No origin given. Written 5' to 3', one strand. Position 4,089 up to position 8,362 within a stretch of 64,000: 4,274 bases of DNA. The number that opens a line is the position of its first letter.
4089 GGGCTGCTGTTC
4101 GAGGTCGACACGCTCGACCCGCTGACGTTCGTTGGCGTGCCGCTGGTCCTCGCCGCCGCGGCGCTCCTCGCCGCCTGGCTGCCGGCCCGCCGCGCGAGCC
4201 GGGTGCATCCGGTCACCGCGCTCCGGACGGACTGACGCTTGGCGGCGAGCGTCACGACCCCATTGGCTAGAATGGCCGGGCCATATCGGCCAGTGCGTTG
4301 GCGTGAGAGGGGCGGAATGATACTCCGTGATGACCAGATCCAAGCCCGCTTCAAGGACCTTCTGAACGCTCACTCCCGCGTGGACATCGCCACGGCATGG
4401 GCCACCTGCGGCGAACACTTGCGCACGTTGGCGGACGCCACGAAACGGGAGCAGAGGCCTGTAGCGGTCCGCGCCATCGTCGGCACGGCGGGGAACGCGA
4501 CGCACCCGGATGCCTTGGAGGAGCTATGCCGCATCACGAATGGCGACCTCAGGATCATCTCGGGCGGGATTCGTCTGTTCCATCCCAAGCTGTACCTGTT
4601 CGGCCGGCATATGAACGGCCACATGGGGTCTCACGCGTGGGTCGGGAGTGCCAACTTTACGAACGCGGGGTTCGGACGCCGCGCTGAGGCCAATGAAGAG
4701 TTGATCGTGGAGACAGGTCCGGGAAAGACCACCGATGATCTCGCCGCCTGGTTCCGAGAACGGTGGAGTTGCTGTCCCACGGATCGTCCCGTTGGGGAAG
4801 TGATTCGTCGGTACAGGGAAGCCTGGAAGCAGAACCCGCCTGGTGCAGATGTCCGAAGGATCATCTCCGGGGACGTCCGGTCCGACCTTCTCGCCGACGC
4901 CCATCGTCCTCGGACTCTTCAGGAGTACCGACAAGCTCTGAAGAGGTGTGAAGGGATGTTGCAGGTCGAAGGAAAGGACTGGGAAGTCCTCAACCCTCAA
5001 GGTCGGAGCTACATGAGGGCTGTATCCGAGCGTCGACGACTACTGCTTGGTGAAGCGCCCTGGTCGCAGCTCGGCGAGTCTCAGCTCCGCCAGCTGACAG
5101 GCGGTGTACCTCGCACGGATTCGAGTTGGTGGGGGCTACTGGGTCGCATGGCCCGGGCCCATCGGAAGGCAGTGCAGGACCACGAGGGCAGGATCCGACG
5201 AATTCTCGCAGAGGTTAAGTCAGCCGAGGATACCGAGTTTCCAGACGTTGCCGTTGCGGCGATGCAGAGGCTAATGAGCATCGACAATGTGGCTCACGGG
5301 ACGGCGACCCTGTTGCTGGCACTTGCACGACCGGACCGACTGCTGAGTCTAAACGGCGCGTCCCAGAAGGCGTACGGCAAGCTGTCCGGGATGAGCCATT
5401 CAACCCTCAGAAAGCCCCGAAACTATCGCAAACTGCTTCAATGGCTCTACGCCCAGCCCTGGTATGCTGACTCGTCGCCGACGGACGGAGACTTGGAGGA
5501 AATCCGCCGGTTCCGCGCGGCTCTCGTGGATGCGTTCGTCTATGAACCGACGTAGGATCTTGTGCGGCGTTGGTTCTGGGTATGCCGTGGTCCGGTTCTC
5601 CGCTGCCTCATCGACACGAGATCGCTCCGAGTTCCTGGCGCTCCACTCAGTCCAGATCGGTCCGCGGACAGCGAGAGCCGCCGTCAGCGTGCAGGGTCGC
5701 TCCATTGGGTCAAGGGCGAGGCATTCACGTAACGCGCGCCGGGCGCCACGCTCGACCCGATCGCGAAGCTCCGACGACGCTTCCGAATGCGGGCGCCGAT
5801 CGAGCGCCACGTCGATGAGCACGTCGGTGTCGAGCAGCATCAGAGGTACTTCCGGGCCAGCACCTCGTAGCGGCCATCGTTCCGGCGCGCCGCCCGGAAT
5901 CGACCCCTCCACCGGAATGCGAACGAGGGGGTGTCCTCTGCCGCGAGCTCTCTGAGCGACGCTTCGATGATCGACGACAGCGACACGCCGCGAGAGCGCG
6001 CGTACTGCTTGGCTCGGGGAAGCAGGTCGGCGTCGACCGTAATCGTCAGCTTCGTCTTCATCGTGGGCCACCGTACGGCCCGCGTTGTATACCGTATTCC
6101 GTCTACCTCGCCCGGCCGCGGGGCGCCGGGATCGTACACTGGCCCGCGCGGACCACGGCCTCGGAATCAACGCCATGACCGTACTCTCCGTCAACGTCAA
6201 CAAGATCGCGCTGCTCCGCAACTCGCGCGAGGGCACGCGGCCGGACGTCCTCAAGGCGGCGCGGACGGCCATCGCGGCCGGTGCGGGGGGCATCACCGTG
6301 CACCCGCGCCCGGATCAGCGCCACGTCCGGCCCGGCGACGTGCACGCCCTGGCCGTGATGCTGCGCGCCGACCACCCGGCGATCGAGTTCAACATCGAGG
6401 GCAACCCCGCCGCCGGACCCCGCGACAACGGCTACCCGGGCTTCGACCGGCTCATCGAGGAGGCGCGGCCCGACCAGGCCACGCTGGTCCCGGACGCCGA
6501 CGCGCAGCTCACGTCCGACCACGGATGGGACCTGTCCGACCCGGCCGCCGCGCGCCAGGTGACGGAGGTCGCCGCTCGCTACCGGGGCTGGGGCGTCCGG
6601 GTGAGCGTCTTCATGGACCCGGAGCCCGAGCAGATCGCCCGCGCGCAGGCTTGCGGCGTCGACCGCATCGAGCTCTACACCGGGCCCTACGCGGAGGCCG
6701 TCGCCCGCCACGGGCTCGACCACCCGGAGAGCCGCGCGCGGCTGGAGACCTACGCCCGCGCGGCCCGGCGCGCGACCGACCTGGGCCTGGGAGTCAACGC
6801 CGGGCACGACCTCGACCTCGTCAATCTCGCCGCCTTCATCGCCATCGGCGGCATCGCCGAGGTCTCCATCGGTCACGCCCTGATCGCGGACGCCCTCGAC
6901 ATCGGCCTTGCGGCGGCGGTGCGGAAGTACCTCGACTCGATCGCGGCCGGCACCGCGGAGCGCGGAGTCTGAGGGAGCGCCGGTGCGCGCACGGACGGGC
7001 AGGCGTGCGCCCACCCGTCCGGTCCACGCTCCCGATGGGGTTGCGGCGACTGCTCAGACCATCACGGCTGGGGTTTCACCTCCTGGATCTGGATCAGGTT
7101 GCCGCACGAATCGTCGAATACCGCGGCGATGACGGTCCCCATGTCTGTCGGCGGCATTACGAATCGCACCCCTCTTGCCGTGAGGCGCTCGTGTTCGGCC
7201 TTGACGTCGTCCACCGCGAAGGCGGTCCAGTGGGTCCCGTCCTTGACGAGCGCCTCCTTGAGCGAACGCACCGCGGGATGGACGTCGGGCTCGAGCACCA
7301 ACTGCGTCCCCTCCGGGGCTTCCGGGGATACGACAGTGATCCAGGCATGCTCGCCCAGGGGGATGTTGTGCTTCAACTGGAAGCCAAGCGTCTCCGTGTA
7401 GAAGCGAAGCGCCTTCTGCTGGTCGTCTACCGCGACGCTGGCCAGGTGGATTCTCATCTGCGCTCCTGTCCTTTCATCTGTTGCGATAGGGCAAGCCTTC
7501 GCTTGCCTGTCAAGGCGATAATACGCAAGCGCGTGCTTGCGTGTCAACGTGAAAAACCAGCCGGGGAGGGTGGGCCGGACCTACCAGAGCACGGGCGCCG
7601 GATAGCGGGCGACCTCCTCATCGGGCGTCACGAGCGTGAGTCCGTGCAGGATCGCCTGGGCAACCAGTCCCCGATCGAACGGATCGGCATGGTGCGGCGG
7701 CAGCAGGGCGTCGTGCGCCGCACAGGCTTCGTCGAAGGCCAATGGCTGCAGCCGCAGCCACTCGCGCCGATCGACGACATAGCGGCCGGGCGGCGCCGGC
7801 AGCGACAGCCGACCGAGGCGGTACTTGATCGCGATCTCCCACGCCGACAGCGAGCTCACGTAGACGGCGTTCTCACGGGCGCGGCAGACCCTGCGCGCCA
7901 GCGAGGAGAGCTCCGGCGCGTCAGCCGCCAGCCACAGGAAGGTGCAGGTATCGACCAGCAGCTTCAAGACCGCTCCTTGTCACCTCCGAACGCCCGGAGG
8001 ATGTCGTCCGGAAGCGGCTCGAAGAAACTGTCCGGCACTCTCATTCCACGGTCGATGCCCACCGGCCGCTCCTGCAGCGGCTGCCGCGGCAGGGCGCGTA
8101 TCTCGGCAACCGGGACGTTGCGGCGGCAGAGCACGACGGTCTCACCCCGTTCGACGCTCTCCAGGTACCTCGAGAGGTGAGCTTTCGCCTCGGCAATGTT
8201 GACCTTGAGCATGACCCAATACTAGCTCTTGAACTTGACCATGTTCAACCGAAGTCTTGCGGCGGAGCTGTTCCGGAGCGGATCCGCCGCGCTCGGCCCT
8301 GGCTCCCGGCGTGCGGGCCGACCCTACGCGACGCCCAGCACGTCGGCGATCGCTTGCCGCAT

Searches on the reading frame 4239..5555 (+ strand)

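Call 18: search_protein_families(library=pfam, proteins=[window:4239-5555:+], max_evalue=0.01)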
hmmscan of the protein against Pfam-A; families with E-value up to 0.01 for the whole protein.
window:4239-5555:+ (438 aa): 3 families
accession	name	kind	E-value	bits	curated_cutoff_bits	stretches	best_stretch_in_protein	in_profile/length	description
PF13091.12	PLDc_2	-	1.6e-09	38.1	27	1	41-176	5-132/132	PLD-like domain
PF09565.16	RE_NgoFVII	-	1e-05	25.4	23.8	1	38-174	9-147/162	NgoFVII restriction endonuclease N-terminal PLD domain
PF02899.23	Phage_int_SAM_1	-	0.0088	16.7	22.3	0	220-254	12-46/83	Phage integrase, N-terminal SAM-like domain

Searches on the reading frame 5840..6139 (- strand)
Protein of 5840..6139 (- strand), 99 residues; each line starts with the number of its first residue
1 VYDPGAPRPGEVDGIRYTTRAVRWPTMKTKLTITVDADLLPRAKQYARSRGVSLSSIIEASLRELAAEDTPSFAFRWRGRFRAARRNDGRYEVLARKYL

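Call 18: search_protein_families(library=pfam, proteins=[window:5840-6139:-], max_evalue=0.01)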
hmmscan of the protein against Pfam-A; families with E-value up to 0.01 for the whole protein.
window:5840-6139:- (99 aa): 3 families
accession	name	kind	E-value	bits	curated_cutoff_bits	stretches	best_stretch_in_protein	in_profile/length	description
PF19891.5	DUF6364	-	1.4e-12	48.3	27.3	1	27-98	1-70/70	Family of unknown function (DUF6364)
PF01402.27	RHH_1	-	0.0021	18.4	20.5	1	31-67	2-38/39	Ribbon-helix-helix protein, copG family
PF07362.18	CcdA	-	0.0088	16.8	22.4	0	28-69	1-38/71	Post-segregation antitoxin CcdA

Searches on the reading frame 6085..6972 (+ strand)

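Call 18: search_protein_families(library=pfam, proteins=[window:6085-6972:+], max_evalue=0.01)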
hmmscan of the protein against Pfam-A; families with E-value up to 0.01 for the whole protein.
window:6085-6972:+ (295 aa): 1 family
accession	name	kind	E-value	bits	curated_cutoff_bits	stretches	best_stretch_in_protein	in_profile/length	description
PF03740.19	PdxJ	-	7.3e-77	258.1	24.5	1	34-285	2-233/234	Pyridoxal phosphate biosynthesis protein PdxJ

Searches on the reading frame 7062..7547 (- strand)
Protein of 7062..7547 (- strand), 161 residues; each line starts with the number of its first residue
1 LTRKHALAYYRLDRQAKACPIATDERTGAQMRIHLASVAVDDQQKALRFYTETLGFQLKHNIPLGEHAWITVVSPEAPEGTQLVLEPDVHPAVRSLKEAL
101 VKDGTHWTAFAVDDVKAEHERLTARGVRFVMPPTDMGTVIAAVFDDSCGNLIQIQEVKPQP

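Call 18: search_protein_families(library=pfam, proteins=[window:7062-7547:-], max_evalue=0.01)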
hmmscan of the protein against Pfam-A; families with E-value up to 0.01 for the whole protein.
window:7062-7547:- (161 aa): 5 families
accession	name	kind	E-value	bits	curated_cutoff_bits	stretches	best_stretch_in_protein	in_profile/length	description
PF00903.31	Glyoxalase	-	7.5e-22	78.4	20.6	1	33-154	2-121/121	Glyoxalase/Bleomycin resistance protein/Dioxygenase superfamily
PF13669.12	Glyoxalase_4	-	1e-06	29.4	27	1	38-131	5-95/109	Glyoxalase/Bleomycin resistance protein/Dioxygenase superfamily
PF18029.7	Glyoxalase_6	-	4.5e-05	24.5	23.6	1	39-153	5-104/106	Glyoxalase-like domain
PF13468.12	Glyoxalase_3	-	0.0015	19.1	25.1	0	62-134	42-106/176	Glyoxalase-like domain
PF22677.2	Ble-like_N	-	0.0024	18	24.5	1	40-71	9-39/41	Bleomycin resistance protein-like N-terminal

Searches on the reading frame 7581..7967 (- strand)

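Call 18: search_protein_families(library=pfam, proteins=[window:7581-7967:-], max_evalue=0.01)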
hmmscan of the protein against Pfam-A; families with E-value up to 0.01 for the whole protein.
window:7581-7967:- (128 aa): 1 family
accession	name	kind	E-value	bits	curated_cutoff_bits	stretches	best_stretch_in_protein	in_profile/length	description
PF01850.27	PIN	-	1.4e-11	45.5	23.6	1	4-123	2-118/120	PIN domain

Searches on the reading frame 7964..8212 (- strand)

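Call 18: search_protein_families(library=pfam, proteins=[window:7964-8212:-], max_evalue=0.01)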
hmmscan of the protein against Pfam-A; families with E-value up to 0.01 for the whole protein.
window:7964-8212:- (82 aa): 1 family
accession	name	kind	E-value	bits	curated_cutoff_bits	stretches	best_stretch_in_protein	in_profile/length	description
PF02604.26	PhdYeFM_antitox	-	5.2e-08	33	29.8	1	1-38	1-39/74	Antitoxin Phd_YefM, type II toxin-antitoxin system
